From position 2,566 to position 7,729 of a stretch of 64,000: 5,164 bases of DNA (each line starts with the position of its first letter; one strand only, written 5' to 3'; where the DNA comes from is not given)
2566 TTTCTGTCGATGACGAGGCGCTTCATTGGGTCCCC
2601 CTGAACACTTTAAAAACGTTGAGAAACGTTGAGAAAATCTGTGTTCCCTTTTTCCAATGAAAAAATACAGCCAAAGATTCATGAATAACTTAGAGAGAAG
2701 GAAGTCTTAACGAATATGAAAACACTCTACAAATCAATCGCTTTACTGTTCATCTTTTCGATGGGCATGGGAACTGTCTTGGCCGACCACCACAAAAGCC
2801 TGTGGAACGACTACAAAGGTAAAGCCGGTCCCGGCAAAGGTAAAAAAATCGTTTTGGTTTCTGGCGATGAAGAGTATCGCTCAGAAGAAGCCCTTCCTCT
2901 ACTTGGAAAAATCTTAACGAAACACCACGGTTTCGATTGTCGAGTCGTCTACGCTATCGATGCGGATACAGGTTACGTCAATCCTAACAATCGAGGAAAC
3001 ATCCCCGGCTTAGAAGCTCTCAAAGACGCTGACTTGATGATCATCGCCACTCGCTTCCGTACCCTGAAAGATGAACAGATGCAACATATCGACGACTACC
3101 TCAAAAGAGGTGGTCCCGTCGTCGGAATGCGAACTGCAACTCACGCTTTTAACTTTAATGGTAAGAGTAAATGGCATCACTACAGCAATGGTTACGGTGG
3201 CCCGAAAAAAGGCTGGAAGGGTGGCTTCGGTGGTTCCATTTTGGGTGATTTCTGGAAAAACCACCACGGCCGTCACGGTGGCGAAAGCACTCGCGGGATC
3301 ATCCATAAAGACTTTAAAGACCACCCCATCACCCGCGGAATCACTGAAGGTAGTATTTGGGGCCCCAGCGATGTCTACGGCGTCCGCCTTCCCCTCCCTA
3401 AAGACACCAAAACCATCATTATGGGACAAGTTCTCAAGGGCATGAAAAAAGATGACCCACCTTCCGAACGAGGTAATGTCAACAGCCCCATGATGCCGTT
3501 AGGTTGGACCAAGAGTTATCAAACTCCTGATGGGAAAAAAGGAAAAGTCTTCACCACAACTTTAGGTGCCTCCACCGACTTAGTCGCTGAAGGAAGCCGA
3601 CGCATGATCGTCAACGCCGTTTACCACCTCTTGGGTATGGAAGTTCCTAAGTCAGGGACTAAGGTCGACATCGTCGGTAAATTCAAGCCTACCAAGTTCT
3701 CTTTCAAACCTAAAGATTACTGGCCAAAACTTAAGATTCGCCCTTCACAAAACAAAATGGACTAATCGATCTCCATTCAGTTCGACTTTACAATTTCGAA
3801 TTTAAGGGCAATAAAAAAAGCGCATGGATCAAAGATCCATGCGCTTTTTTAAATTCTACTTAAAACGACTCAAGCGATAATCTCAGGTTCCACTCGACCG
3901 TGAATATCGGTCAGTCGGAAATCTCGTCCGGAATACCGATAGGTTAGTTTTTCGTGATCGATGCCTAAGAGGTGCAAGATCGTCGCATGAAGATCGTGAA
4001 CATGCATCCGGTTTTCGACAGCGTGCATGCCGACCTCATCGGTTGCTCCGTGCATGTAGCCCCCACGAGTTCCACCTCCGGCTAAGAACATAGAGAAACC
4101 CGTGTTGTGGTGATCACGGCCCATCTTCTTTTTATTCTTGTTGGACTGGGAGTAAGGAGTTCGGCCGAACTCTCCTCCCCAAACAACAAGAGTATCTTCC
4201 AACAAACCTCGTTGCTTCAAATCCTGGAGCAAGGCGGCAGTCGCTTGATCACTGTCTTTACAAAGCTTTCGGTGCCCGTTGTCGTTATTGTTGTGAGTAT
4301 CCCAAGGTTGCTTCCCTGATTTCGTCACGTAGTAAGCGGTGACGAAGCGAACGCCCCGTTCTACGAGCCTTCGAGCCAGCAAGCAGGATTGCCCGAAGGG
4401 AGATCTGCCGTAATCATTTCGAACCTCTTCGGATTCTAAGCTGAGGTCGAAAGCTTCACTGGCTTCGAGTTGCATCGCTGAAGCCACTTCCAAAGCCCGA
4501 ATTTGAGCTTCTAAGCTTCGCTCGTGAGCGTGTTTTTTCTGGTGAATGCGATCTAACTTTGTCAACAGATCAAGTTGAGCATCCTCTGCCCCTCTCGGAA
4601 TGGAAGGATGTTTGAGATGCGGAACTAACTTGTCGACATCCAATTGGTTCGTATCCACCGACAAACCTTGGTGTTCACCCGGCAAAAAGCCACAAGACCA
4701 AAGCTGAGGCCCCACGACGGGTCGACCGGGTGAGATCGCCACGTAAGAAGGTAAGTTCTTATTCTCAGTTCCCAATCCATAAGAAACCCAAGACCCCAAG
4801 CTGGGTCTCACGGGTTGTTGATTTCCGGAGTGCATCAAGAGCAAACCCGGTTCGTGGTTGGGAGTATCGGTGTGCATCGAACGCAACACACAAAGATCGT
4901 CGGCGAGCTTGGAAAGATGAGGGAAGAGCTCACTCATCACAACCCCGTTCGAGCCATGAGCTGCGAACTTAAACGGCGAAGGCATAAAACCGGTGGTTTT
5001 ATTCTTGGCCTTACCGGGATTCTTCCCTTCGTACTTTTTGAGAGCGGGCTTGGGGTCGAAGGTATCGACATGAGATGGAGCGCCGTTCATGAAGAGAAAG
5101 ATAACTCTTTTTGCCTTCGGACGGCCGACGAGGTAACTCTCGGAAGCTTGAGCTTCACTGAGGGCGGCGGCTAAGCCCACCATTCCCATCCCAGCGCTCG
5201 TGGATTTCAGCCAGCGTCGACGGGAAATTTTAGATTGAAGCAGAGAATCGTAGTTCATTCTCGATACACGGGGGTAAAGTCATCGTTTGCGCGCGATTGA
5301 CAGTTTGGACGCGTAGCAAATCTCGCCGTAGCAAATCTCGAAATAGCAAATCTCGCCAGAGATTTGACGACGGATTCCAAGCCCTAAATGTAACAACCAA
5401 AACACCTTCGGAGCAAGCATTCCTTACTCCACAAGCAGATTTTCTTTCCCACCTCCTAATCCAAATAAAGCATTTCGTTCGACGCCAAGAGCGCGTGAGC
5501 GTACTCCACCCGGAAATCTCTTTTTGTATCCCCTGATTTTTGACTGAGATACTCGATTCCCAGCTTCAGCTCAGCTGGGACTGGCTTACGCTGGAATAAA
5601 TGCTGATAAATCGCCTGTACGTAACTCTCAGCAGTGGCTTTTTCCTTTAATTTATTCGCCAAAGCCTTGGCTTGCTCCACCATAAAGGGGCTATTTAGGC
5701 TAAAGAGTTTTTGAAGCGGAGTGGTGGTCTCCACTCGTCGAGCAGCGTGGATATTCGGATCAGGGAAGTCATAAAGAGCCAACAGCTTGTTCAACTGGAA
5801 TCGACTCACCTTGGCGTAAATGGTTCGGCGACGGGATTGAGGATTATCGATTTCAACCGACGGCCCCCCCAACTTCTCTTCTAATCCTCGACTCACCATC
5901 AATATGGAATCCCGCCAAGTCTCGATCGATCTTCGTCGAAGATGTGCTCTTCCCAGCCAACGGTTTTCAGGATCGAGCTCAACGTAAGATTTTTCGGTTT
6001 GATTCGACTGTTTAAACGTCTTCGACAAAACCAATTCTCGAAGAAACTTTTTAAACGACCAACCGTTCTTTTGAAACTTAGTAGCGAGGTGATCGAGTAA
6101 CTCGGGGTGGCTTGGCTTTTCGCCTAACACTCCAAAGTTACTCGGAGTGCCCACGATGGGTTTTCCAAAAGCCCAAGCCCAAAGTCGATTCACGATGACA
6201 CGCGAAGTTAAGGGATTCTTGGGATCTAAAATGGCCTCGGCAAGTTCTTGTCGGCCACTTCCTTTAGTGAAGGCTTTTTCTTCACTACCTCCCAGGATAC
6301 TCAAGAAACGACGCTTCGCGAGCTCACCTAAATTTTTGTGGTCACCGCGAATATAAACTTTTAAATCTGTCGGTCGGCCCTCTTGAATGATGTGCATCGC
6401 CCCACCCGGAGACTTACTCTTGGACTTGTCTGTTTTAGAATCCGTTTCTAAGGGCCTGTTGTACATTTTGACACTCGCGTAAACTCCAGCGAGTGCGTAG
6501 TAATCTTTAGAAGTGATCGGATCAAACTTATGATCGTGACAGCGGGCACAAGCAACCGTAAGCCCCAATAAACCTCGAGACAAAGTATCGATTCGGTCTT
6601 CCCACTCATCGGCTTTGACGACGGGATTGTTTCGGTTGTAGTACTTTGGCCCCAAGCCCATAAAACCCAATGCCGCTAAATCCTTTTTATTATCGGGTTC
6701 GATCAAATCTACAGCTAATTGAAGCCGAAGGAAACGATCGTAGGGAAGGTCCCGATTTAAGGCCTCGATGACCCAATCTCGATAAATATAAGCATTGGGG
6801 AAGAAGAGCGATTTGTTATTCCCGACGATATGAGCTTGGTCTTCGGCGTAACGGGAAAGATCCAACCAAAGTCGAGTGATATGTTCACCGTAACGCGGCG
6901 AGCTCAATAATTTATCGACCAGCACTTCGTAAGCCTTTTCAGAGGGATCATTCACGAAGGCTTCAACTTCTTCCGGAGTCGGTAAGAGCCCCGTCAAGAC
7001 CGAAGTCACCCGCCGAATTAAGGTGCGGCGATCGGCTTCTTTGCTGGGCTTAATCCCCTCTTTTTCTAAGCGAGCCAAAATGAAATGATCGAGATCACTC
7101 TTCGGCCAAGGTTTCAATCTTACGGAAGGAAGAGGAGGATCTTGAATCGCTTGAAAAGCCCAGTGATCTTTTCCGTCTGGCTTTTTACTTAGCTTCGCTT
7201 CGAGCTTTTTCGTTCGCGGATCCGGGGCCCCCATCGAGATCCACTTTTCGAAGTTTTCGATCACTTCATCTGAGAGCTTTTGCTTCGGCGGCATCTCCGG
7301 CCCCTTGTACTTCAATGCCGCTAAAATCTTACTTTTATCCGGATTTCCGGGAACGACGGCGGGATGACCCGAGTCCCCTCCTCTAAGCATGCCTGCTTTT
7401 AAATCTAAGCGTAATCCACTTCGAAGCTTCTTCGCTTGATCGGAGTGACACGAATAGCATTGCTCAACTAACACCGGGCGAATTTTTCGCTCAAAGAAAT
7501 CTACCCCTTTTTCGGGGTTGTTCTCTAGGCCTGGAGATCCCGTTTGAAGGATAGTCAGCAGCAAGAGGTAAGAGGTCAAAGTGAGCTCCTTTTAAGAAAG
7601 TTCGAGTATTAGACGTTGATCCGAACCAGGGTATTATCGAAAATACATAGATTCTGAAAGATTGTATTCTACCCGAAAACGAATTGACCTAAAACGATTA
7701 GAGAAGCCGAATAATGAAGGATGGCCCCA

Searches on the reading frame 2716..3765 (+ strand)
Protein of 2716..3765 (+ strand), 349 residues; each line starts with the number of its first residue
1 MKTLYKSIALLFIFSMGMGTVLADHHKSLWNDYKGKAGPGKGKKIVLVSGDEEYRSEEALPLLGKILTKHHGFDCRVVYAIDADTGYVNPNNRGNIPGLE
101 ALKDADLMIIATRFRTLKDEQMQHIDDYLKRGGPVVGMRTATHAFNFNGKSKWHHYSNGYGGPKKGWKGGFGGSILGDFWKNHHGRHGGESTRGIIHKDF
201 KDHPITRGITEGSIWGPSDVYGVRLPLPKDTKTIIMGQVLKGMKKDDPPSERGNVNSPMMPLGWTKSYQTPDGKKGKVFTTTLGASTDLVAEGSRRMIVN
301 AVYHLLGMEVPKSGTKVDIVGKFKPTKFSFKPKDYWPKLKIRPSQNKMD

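Call 96: search_protein_families(library=pfam, proteins=[window:2716-3765:+], max_evalue=1e-8)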
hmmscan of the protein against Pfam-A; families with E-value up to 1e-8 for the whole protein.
window:2716-3765:+ (349 aa): 1 family
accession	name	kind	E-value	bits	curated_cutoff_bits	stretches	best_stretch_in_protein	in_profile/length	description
PF06283.17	ThuA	-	1.3e-11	45.6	33.4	1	60-302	20-206/209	Trehalose utilisation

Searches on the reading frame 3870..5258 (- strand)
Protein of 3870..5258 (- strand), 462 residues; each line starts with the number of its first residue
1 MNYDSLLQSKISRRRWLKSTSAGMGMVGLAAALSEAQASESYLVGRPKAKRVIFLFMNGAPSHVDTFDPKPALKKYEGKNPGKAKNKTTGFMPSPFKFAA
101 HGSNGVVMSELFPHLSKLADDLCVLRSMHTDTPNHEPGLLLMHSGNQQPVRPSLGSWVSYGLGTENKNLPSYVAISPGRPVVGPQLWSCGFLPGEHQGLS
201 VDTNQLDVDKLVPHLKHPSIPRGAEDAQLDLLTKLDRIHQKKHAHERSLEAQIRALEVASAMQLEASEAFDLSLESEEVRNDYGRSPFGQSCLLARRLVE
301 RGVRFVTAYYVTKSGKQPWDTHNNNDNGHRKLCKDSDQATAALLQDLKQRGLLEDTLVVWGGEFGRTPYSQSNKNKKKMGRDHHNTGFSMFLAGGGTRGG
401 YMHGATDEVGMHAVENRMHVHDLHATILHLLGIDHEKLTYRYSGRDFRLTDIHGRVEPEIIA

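Call 96: search_protein_families(library=pfam, proteins=[window:3870-5258:-], max_evalue=1e-8)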
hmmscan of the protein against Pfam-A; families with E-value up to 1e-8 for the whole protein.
window:3870-5258:- (462 aa): 1 family
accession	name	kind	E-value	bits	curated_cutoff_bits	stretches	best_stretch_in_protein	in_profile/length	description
PF07394.17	DUF1501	-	1.3e-144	482.6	27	1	49-460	1-389/390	Protein of unknown function (DUF1501)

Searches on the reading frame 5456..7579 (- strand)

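Call 96: search_protein_families(library=pfam, proteins=[window:5456-7579:-], max_evalue=1e-8)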
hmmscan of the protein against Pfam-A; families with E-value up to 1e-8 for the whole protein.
window:5456-7579:- (707 aa): 3 families
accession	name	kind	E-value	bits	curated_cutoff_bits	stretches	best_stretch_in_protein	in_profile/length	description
PF07587.16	PSD1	-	3.2e-76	256.4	28.5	1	442-677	1-243/244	Protein of unknown function (DUF1553)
PF07583.16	PSCyt2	-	6.6e-73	245.5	29.8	1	163-371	2-208/209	Protein of unknown function (DUF1549)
PF07635.16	PSCyt1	-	1.5e-13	51.6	22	1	41-99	1-58/59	Planctomycete cytochrome C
